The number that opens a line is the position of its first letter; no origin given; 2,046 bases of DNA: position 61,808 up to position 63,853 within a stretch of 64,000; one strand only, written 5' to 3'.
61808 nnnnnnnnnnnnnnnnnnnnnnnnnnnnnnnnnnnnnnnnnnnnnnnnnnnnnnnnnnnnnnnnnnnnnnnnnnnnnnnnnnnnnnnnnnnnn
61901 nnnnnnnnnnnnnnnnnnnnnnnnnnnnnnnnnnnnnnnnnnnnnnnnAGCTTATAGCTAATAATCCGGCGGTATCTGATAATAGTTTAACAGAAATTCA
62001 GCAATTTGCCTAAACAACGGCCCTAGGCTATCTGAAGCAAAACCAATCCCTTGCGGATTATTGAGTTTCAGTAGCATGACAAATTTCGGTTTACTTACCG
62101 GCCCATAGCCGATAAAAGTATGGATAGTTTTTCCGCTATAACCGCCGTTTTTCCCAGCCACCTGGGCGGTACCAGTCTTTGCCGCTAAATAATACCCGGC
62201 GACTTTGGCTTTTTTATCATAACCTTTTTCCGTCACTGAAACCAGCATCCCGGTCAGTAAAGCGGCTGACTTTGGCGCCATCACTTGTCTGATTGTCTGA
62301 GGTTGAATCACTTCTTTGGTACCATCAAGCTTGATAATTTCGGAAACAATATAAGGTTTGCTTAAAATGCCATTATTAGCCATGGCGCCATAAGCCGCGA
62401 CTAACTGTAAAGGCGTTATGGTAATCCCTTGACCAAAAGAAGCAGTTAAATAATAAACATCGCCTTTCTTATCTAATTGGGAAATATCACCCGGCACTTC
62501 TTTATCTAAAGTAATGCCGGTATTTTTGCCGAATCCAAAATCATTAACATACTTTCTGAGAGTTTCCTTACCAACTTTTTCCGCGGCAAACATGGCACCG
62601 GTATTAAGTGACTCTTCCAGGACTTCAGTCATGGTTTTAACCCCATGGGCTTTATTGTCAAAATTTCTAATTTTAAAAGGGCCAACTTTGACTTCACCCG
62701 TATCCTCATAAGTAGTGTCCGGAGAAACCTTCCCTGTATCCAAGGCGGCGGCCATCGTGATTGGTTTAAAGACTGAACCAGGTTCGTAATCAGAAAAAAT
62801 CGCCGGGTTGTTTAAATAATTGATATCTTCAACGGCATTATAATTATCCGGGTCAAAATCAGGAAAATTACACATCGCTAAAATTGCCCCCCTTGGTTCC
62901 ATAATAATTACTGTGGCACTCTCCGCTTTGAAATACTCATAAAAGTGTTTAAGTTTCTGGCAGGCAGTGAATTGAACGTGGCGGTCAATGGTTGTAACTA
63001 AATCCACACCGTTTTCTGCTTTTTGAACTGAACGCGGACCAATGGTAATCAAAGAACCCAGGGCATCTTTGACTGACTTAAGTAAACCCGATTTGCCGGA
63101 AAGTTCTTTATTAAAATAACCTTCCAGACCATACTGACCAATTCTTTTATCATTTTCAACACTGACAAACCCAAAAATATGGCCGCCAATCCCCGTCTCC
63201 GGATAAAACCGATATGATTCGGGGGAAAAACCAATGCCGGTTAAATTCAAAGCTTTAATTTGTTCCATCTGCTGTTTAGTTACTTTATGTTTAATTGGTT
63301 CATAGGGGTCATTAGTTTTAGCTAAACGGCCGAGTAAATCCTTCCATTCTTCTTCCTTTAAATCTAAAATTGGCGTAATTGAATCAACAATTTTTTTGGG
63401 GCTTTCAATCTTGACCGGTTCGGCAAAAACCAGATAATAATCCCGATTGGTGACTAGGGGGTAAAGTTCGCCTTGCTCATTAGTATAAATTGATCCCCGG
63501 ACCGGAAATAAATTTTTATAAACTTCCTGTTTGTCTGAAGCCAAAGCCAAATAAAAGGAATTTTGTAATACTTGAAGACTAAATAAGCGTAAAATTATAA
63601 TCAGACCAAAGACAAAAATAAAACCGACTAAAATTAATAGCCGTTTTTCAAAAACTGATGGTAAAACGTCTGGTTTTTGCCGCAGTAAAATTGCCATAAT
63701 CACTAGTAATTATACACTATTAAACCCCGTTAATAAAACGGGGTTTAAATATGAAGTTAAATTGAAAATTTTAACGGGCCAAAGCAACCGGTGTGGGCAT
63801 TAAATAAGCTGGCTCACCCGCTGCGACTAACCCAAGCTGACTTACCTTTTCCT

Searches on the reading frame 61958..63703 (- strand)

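Call 76: search_protein_families(library=pfam, proteins=[window:61958-63703:-], max_evalue=0.0001)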
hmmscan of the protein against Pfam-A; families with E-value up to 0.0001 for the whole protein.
window:61958-63703:- (581 aa): 2 families
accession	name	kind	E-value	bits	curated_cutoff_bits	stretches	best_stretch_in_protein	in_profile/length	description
PF00905.27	Transpeptidase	-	1.8e-70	237.9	22.1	1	264-568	2-298/299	Penicillin binding protein transpeptidase domain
PF03717.20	PBP_dimer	-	2e-15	58.1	24.4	1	67-219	4-176/180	Penicillin-binding Protein dimerisation domain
